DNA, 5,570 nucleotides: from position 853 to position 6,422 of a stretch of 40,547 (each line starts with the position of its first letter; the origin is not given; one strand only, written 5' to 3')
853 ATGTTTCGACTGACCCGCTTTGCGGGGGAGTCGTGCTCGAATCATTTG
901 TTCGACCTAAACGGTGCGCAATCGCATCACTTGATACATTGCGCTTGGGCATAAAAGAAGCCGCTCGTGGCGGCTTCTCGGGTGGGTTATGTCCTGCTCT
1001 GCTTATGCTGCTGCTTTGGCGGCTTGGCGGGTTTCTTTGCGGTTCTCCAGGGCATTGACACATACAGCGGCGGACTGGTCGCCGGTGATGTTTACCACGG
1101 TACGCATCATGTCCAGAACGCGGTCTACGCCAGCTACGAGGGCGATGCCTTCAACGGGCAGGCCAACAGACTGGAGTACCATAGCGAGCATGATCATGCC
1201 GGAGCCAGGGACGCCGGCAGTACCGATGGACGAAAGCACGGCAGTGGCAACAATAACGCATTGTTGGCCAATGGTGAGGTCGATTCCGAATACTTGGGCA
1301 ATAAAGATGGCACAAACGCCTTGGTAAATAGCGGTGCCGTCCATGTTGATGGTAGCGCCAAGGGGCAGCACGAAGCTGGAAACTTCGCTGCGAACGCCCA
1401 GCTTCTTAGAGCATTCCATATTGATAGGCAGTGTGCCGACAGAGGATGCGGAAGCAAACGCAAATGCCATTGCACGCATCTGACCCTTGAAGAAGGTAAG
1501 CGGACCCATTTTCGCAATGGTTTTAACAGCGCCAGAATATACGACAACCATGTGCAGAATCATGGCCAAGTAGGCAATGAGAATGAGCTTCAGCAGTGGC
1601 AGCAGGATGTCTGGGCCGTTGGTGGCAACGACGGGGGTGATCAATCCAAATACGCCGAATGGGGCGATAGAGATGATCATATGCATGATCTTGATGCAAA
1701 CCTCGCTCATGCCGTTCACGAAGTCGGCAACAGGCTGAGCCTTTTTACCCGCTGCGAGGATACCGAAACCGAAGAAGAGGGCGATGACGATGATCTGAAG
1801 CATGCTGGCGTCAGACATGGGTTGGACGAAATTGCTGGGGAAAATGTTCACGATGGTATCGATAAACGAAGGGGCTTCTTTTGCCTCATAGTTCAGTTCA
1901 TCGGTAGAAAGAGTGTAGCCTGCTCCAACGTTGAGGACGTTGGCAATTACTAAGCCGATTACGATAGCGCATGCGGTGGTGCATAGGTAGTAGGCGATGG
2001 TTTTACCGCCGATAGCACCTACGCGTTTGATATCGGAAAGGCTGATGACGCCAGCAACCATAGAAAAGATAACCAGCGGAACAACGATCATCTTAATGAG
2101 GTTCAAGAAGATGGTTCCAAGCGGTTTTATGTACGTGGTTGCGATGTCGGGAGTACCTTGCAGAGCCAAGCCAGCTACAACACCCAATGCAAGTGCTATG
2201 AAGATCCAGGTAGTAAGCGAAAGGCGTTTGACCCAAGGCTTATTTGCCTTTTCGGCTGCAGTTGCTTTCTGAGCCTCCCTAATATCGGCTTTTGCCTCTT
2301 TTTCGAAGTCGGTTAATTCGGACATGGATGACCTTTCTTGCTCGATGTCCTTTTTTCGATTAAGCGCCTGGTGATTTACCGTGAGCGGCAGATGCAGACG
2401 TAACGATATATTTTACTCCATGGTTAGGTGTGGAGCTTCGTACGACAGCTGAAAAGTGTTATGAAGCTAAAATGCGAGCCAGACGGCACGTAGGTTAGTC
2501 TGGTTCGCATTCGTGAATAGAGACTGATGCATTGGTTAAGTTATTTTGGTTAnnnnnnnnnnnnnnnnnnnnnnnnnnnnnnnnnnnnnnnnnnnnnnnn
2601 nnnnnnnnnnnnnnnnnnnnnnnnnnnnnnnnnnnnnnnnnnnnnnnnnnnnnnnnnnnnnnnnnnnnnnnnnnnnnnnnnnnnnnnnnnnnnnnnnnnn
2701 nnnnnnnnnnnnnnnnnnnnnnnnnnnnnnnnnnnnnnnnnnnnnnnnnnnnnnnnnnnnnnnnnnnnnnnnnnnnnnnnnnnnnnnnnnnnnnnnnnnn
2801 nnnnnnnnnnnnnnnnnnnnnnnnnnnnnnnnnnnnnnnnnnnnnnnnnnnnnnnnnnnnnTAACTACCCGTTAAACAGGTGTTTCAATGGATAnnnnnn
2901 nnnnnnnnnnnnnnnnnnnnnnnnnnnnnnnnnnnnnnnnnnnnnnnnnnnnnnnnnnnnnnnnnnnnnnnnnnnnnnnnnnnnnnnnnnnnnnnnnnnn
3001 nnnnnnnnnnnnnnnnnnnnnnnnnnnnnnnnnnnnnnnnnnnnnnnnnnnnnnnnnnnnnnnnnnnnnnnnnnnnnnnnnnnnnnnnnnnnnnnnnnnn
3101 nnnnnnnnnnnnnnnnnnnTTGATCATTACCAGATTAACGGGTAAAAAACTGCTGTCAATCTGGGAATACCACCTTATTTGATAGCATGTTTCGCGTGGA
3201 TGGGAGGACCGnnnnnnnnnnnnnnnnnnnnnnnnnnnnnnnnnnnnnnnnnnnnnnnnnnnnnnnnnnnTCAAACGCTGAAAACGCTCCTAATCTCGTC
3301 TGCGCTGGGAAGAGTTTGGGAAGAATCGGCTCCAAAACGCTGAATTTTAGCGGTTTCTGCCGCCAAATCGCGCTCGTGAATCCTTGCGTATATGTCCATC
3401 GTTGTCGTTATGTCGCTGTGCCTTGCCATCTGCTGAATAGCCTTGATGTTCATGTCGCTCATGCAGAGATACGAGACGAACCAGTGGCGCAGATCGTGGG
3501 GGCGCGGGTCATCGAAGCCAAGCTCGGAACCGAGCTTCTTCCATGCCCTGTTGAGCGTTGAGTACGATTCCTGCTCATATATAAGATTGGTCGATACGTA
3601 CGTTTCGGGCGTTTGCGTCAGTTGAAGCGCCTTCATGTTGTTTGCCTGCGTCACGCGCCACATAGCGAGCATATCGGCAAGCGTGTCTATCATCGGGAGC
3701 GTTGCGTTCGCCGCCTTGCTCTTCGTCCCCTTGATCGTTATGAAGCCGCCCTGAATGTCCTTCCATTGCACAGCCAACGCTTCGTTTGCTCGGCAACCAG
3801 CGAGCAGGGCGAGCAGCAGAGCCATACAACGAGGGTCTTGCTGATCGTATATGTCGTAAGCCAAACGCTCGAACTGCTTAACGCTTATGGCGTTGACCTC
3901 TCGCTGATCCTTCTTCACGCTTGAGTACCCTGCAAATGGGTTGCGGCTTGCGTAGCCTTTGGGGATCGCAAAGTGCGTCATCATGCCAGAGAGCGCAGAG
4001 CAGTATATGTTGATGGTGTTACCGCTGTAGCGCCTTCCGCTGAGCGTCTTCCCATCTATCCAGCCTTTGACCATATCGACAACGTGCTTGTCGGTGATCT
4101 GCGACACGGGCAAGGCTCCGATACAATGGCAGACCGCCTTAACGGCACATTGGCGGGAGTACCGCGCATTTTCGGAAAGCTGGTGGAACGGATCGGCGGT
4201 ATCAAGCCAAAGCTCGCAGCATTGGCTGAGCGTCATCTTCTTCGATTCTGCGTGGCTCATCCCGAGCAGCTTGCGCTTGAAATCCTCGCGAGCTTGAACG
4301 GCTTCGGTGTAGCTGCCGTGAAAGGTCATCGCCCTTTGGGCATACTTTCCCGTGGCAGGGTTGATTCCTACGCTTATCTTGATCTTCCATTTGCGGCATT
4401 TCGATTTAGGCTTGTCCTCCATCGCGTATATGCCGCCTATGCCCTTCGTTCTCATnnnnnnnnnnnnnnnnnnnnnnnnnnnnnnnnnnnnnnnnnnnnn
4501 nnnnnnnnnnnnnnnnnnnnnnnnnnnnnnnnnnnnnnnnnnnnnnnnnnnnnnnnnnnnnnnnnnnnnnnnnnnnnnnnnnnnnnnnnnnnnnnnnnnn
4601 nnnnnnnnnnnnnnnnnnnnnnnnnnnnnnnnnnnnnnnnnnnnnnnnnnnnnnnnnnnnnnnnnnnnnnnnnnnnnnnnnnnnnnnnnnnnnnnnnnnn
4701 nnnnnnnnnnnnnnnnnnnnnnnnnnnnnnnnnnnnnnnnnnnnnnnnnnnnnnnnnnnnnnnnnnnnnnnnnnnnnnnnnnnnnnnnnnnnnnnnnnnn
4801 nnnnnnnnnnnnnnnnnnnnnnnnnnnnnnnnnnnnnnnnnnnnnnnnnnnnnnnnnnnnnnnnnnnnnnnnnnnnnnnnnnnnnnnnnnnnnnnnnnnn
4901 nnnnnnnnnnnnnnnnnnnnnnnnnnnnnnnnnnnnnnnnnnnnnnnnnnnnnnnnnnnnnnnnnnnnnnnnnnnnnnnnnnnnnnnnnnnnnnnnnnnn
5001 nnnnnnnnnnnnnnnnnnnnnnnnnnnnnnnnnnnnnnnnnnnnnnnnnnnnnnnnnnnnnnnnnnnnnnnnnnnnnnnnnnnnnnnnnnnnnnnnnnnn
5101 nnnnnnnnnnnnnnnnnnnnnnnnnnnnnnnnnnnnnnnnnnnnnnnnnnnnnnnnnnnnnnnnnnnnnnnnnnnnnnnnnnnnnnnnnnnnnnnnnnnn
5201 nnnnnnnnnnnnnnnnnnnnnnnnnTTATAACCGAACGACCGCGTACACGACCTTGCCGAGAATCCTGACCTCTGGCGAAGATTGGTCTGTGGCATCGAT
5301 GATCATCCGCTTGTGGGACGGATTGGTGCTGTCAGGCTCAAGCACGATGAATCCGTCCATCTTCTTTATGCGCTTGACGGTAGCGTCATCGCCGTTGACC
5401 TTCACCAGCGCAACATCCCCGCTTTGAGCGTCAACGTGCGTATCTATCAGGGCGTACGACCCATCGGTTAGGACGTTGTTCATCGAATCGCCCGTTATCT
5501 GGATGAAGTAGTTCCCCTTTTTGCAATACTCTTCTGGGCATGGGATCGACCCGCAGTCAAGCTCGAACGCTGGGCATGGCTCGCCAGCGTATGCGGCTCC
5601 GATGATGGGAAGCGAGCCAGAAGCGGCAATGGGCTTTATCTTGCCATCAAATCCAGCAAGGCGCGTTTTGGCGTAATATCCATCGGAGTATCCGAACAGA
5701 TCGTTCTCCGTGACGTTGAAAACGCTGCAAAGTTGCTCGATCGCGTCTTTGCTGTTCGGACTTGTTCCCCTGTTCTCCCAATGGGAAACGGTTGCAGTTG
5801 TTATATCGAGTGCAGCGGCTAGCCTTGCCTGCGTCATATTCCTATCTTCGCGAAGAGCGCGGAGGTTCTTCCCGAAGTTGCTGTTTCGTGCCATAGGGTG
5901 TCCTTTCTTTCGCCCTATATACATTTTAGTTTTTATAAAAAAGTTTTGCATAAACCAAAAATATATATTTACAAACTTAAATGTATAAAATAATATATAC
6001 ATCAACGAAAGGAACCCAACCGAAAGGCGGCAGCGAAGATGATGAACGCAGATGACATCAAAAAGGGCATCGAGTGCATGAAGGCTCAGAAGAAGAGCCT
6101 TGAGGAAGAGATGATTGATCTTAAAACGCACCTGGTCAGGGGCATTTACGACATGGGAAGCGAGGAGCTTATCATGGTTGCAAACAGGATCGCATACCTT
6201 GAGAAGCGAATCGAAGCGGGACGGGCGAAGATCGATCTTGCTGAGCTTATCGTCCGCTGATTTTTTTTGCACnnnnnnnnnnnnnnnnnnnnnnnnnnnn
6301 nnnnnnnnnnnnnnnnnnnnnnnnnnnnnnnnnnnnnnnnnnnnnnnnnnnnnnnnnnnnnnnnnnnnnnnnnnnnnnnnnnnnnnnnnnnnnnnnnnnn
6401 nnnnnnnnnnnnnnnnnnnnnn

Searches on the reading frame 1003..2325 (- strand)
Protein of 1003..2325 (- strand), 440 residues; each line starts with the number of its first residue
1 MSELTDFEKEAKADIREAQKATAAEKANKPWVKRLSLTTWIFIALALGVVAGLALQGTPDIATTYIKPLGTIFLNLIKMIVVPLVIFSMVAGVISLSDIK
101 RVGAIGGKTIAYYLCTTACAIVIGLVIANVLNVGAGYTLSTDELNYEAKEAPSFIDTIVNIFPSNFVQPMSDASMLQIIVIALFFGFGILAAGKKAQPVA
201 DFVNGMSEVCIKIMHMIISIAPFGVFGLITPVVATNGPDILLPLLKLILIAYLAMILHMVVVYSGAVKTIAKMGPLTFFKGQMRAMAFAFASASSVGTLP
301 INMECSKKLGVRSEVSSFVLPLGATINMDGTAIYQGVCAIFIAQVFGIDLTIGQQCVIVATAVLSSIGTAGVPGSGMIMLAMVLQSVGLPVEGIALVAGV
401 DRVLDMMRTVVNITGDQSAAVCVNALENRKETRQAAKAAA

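Call 16: search_protein_families(library=phrogs, proteins=[window:1003-2325:-], max_evalue=0.00001)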
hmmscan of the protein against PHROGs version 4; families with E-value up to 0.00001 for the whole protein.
window:1003-2325:- (440 aa): 2 families
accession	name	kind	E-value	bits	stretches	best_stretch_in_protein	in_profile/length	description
phrog_16930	-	unknown function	3.7e-77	261.3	1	41-437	16-428/434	-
phrog_29909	-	unknown function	6.7e-50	170.8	1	214-427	5-218/231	-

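Call 17: search_protein_families(library=pfam, proteins=[window:1003-2325:-], max_evalue=0.0001)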
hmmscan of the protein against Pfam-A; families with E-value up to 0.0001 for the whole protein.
window:1003-2325:- (440 aa): 1 family
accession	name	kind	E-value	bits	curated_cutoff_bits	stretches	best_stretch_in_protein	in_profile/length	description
PF00375.23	SDF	-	9.8e-131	436.8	27.9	1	37-425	1-386/387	Sodium:dicarboxylate symporter family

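Call 37: list_cluster_members(proteins=[window:1003-2325:-, window:39752-40417:+, window:33606-34274:+, window:34896-35528:+])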
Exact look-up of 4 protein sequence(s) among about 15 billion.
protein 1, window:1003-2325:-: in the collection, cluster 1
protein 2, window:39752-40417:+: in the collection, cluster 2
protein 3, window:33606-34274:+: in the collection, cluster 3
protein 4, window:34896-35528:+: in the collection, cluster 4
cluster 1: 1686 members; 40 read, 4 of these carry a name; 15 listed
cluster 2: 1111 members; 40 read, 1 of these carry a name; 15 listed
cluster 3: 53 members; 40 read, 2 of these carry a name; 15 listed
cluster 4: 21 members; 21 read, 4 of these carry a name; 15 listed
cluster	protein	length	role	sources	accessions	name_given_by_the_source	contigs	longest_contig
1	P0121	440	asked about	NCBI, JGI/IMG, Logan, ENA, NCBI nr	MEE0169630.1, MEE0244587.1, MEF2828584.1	MAG: dicarboxylate/amino acid:cation symporter [Eggerthellaceae bacterium] | Na+/H+-dicarboxylate symporter | dicarboxylate/amino acid:cation symporter [Eggerthellaceae bacterium]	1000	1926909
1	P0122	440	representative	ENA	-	-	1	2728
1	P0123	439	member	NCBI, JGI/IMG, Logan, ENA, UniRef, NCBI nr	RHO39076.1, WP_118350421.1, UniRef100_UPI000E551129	dicarboxylate/amino acid:cation symporter [Eggerthella sp. AM16-19] | dicarboxylate/amino acid:cation symporter n=1 Tax=Eggerthella sp. AM16-19 TaxID=2292042 ...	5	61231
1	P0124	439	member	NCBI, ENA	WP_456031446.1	dicarboxylate/amino acid:cation symporter [Senegalimassilia anaerobia]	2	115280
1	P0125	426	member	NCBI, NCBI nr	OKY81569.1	MAG: dicarboxylate/amino acid:cation symporter [Eggerthella sp. 51_9]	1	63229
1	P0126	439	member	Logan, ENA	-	-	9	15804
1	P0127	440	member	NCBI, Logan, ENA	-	-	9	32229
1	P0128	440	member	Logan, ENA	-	-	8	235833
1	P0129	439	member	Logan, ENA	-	-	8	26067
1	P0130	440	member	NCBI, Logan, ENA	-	-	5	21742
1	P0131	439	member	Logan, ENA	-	-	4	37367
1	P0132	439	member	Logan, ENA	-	-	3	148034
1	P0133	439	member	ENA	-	-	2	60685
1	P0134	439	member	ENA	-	-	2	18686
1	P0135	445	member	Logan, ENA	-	-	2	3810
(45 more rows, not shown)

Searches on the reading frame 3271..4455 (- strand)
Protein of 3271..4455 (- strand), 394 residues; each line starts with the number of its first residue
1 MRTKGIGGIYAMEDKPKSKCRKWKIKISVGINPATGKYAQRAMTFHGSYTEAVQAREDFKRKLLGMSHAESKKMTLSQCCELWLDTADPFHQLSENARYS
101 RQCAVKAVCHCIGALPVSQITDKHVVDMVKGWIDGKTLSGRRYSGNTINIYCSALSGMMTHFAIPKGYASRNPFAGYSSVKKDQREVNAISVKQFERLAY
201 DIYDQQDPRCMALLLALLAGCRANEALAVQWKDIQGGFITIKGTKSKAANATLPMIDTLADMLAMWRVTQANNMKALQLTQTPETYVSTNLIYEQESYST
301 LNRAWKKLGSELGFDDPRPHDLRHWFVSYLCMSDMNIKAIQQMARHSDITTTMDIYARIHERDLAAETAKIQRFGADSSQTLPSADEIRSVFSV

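Call 16: search_protein_families(library=phrogs, proteins=[window:3271-4455:-], max_evalue=0.00001)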
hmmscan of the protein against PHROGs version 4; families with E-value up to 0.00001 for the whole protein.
window:3271-4455:- (394 aa): 4 families
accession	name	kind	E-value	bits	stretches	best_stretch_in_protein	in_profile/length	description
phrog_1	-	integration and excision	4.8e-57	195.6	1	20-377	121-453/611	integrase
phrog_216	-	integration and excision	2.1e-30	106.9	1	152-385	18-250/301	integrase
phrog_7685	-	integration and excision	3.2e-11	44.2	1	244-371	122-235/240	integrase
phrog_7269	-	integration and excision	6e-06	27.1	0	293-365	5-75/89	integrase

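Call 17: search_protein_families(library=pfam, proteins=[window:3271-4455:-], max_evalue=0.0001)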
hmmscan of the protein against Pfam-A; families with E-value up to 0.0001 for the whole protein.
window:3271-4455:- (394 aa): 1 family
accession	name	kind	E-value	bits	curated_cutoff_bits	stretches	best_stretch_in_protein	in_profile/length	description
PF00589.27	Phage_integrase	-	2.9e-20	73.2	27.1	1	209-359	25-168/172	Phage integrase family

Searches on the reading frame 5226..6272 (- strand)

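Call 16: search_protein_families(library=phrogs, proteins=[window:5226-6272:-], max_evalue=0.00001)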
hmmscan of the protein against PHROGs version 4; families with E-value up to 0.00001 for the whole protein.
window:5226-6272:- (348 aa): 13 families
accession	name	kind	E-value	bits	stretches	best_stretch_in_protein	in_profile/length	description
phrog_4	-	transcription regulation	4.6e-38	132.2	1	119-345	120-336/400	transcriptional repressor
phrog_8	-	transcription regulation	2.9e-20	74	1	101-197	46-140/346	transcriptional regulator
phrog_2967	-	transcription regulation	1.6e-14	55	1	128-197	6-74/225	transcriptional regulator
phrog_3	-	transcription regulation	6.4e-14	53.6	1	119-199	81-152/430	transcriptional repressor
phrog_6201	-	transcription regulation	4e-11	43.9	1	256-345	30-115/121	CI-like repressor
phrog_811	-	DNA, RNA and nucleotide metabolism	1.7e-10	41.6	1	229-345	21-132/140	UmuD-like protein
phrog_5823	-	transcription regulation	4.2e-08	33.7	1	131-198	5-72/404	transcriptional regulator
phrog_7241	-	transcription regulation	5.5e-08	33.9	1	136-192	65-120/122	transcriptional regulator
phrog_8558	-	unknown function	4.1e-07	31.2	1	254-342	20-105/114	-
phrog_2439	-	transcription regulation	4.3e-07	30.1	1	134-190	9-64/367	transcriptional regulator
phrog_2104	-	unknown function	8.7e-07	30.1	1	135-174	42-81/103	-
phrog_4836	-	transcription regulation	6e-06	27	1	128-175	71-118/194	CII-like regulator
phrog_2328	-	transcription regulation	7.6e-06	26.7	0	129-192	12-74/128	transcriptional repressor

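Call 17: search_protein_families(library=pfam, proteins=[window:5226-6272:-], max_evalue=0.0001)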
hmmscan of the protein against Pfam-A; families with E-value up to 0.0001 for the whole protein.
window:5226-6272:- (348 aa): 5 families
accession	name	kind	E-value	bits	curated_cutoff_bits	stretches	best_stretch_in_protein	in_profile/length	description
PF00717.28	Peptidase_S24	-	1.9e-19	69.9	23.3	1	222-342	1-116/116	Peptidase S24-like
PF13560.12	HTH_31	-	6.3e-11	42.9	27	1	133-191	2-60/64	Helix-turn-helix domain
PF13443.12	HTH_26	-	3.3e-10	40.5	22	1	136-196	1-61/63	Cro/C1-type HTH DNA-binding domain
PF01381.28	HTH_3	-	3.9e-10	40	23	1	137-191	1-54/55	Helix-turn-helix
PF12844.13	HTH_19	-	4.7e-05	23.7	30.2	1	134-193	1-59/64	Helix-turn-helix domain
